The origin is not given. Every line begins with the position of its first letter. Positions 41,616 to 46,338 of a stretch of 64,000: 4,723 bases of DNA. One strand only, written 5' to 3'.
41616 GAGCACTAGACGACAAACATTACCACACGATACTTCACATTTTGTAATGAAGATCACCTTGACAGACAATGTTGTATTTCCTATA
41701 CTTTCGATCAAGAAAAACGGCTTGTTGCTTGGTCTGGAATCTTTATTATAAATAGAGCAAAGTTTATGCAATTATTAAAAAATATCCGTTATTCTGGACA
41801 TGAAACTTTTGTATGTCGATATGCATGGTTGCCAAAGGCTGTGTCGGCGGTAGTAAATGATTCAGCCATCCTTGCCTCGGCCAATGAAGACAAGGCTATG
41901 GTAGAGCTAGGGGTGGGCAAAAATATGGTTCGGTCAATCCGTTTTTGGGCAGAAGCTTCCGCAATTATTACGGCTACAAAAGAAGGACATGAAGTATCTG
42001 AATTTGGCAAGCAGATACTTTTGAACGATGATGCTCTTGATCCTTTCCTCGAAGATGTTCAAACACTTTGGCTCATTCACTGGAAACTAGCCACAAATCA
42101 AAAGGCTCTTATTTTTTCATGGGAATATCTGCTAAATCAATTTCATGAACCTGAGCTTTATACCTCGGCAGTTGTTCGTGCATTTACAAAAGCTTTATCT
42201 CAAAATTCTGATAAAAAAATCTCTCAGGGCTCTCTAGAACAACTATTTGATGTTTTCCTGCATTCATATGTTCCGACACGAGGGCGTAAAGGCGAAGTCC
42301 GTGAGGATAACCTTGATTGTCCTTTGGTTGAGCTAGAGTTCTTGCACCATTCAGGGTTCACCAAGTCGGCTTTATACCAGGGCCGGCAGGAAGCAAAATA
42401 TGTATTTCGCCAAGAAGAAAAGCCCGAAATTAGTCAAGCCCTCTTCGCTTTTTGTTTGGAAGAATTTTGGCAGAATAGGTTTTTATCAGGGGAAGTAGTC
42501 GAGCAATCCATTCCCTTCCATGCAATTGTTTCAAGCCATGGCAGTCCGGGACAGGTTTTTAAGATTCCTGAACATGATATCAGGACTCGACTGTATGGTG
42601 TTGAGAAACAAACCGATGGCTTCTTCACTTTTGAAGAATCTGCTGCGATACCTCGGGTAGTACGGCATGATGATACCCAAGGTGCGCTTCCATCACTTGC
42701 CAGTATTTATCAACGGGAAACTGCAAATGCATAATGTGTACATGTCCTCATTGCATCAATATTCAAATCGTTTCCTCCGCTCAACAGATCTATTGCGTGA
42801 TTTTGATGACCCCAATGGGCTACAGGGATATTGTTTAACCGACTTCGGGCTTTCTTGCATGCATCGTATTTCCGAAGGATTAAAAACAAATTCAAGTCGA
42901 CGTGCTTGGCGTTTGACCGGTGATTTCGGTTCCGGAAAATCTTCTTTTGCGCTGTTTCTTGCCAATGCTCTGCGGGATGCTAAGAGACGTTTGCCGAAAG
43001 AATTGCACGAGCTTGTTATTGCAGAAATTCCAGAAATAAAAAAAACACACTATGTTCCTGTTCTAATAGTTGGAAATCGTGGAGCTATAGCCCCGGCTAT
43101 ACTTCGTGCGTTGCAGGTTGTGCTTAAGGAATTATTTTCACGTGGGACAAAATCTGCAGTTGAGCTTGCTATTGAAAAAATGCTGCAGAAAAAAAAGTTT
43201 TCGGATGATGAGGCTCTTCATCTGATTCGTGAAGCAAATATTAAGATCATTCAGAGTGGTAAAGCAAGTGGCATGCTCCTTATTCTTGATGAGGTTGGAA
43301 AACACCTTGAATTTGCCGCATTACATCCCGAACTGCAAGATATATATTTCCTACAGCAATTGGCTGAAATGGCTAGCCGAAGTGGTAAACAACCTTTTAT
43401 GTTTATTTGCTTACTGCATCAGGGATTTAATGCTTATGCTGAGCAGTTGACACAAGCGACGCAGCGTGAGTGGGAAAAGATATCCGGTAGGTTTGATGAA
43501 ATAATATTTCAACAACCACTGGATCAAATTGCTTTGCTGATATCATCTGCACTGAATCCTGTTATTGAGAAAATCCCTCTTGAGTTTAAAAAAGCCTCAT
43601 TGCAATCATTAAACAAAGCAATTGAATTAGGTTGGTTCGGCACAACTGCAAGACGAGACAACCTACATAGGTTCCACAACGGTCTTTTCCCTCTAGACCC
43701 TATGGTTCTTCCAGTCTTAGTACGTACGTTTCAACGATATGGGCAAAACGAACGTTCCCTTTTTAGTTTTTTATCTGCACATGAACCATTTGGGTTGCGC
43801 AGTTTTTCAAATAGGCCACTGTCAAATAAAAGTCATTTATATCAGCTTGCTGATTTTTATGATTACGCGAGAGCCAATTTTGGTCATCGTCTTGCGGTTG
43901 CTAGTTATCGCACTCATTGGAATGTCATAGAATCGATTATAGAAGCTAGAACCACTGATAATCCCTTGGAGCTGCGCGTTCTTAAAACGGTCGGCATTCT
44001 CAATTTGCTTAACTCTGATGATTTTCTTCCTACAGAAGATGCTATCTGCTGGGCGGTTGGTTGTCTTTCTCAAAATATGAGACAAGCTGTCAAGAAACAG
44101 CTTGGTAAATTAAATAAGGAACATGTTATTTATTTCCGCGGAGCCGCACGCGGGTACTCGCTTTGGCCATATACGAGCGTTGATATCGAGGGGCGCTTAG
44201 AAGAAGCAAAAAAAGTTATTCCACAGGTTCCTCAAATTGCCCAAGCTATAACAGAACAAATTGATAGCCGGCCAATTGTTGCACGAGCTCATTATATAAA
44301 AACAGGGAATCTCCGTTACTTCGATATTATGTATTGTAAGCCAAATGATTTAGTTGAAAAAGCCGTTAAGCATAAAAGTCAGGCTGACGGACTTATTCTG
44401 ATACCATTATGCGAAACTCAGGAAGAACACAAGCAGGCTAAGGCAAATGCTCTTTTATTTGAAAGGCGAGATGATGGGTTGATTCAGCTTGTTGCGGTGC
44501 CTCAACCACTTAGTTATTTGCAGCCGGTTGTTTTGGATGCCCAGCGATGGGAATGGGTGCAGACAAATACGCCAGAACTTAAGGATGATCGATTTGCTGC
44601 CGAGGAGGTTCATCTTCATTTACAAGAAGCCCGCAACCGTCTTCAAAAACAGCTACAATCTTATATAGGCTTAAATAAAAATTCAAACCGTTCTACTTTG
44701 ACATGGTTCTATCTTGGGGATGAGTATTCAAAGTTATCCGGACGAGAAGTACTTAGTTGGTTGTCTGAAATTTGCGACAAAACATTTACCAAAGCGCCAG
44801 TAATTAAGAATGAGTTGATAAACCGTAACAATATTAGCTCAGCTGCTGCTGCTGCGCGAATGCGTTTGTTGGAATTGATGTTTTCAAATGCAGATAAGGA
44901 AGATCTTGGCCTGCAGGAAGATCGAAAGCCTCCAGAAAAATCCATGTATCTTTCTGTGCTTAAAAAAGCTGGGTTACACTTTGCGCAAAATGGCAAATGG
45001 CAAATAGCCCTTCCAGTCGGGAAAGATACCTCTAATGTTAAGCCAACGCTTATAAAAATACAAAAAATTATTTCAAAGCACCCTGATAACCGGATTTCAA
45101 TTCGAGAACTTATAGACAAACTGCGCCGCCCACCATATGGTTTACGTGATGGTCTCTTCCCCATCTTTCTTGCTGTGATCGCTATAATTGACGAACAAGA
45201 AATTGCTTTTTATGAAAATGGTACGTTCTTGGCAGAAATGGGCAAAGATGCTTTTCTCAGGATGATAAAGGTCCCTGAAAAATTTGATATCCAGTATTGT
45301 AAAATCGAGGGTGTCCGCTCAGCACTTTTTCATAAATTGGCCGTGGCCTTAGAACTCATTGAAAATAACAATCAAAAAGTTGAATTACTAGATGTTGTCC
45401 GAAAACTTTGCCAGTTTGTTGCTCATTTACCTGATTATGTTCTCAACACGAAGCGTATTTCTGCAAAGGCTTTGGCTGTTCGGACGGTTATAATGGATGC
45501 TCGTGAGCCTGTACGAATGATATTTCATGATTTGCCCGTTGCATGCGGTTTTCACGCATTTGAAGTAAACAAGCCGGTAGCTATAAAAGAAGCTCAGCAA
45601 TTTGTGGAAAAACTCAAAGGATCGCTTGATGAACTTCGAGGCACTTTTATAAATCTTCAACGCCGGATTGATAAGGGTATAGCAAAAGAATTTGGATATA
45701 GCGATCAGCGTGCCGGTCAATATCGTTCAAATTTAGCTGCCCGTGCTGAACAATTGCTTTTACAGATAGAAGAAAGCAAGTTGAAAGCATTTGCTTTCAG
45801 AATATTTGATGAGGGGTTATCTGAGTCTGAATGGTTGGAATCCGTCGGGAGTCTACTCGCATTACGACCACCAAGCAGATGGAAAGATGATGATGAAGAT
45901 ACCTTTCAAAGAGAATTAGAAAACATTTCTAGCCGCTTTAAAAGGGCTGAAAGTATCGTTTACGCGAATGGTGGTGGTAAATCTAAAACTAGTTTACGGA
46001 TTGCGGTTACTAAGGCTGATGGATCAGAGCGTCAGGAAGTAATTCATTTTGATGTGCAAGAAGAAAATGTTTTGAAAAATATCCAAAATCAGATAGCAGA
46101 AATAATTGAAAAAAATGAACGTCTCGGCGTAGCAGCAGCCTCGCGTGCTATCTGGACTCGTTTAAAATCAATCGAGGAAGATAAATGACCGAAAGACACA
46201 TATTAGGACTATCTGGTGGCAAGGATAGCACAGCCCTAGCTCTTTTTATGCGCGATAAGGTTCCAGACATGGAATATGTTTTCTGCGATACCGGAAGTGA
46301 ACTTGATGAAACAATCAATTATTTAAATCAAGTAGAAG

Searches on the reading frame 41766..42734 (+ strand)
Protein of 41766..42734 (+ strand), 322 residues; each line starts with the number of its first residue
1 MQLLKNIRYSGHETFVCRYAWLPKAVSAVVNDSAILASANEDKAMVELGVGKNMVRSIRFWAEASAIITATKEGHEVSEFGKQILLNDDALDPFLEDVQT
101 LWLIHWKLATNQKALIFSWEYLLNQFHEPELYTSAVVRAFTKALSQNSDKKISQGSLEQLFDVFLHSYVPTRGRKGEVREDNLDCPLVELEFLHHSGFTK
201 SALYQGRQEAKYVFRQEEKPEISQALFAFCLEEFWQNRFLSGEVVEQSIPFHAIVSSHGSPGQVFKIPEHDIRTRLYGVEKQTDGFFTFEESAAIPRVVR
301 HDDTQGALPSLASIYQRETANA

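Call 4: search_protein_families(library=pfam, proteins=[window:41766-42734:+], max_evalue=0.01)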
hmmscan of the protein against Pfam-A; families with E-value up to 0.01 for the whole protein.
window:41766-42734:+ (322 aa): 1 family
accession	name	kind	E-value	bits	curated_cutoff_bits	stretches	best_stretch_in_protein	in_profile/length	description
PF13182.11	DUF4007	-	1e-65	222.2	27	1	9-305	1-278/288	Protein of unknown function (DUF4007)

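Call 5: search_protein_families(library=padloc, proteins=[window:41766-42734:+], max_evalue=0.01)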
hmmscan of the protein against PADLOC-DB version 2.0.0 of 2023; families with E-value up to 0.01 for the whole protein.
window:41766-42734:+ (322 aa): 10 families
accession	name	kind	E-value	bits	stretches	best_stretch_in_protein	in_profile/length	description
PDLC02766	SspB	-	4.4e-98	326.1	1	8-301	2-283/285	SspB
PDLC02769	SspB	-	1.9e-73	245.3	1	8-301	2-280/282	SspB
PDLC02768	SspB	-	1.3e-64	216.4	1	9-302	3-281/295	SspB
PDLC02764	SspB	-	1e-60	203.5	1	9-299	1-269/276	SspB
PDLC02760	SspB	-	1.5e-50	170.3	1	7-295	2-265/269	SspB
PDLC02765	SspB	-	1.4e-37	128.3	1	7-297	2-282/292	SspB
PDLC02767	SspB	-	1.9e-24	84.8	1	7-293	6-289/295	SspB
PDLC02762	SspB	-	2.9e-24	83.9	1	7-301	1-278/293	SspB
PDLC02763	SspB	-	3.9e-17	60.8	1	7-169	5-157/279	SspB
PDLC02761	SspB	-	8.4e-11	39.7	2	89-296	112-316/340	SspB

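Call 6: search_protein_families(library=ncbifam, proteins=[window:41766-42734:+], max_evalue=0.01)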
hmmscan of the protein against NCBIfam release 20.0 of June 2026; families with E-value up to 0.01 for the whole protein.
window:41766-42734:+ (322 aa): 0 families

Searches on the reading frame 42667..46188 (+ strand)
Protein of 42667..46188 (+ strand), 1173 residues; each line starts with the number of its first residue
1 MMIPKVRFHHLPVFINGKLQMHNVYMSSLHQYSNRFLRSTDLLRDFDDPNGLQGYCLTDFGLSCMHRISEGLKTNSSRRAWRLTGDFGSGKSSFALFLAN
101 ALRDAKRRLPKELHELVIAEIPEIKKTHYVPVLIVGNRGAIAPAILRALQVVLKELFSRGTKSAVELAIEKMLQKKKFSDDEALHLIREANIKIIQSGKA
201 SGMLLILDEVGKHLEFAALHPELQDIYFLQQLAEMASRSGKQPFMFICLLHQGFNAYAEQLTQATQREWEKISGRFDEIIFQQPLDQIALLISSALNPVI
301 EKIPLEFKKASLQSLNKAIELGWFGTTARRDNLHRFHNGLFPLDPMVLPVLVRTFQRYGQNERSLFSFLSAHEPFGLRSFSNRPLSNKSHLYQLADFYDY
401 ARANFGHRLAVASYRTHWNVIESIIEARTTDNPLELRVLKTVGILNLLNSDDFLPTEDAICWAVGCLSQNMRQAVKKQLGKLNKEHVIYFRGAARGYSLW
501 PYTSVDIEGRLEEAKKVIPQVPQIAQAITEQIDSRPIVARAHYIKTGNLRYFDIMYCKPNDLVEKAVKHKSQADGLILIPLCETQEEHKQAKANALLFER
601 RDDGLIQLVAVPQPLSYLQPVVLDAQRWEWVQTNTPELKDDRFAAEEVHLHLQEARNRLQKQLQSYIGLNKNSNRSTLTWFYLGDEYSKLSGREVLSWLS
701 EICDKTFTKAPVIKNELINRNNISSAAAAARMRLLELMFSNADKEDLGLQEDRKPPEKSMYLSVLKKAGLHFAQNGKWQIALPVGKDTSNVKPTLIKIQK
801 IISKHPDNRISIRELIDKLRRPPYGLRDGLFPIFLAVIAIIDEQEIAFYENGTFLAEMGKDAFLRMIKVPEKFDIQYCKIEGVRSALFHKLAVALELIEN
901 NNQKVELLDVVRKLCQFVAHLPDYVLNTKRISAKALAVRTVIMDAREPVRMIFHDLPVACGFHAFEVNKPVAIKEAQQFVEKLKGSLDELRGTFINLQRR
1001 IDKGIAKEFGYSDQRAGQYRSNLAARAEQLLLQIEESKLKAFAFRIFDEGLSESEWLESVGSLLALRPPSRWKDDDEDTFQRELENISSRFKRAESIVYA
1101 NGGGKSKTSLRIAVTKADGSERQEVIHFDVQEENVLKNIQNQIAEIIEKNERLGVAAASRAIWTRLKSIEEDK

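Call 4: search_protein_families(library=pfam, proteins=[window:42667-46188:+], max_evalue=0.01)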
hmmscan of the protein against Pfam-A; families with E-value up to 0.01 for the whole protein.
window:42667-46188:+ (1173 aa): 1 family
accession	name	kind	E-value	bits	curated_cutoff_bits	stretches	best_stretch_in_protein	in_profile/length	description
PF13401.12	AAA_22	-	0.0096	16.7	27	0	80-214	7-96/130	AAA domain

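Call 5: search_protein_families(library=padloc, proteins=[window:42667-46188:+], max_evalue=0.01)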
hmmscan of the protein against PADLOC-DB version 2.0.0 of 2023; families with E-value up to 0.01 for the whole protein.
window:42667-46188:+ (1173 aa): 14 families
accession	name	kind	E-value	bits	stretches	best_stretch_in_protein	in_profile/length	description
PDLC02778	SspC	-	0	1278.6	1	36-1099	1-1052/1053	SspC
PDLC02779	SspC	-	1.1e-269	895.6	1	34-1096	3-1053/1054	SspC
PDLC02781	SspC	-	2e-232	772.2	1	38-1143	2-1103/1104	SspC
PDLC02775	SspC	-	3.7e-193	642.1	1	34-1098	11-1063/1064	SspC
PDLC02780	SspC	-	3.6e-188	625.8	1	31-1113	6-1042/1045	SspC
PDLC02774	SspC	-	4.1e-175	582.4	1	36-1128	1-1060/1065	SspC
PDLC02777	SspC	-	7.1e-175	582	1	37-1143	1-1094/1097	SspC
PDLC02776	SspC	-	2.3e-159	530.2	1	55-1144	10-1038/1039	SspC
PDLC02478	BrxC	-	1.5e-126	421.5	1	32-1080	6-1047/1108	BrxC-PglY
PDLC02773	SspC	-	2.4e-123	411.1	1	53-1081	14-1001/1011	SspC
PDLC02770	SspC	-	7.6e-119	396.4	1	65-1097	36-1040/1047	SspC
PDLC02772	SspC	-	1.9e-86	289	1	75-1143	48-1119/1123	SspC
PDLC02771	SspC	-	6.5e-60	201.3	2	38-380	1-377/828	SspC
PDLC02488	BrxC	-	0.0017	14.4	1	66-120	53-107/1240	BrxC-PglY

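Call 6: search_protein_families(library=ncbifam, proteins=[window:42667-46188:+], max_evalue=0.01)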
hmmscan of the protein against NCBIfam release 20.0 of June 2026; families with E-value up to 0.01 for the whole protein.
window:42667-46188:+ (1173 aa): 1 family
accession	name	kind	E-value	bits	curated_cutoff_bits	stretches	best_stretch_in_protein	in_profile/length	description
NF033441.0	BREX_BrxC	hypoth_equivalog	4.4e-13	48.4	400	1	419-728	460-755/1173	BREX system P-loop protein BrxC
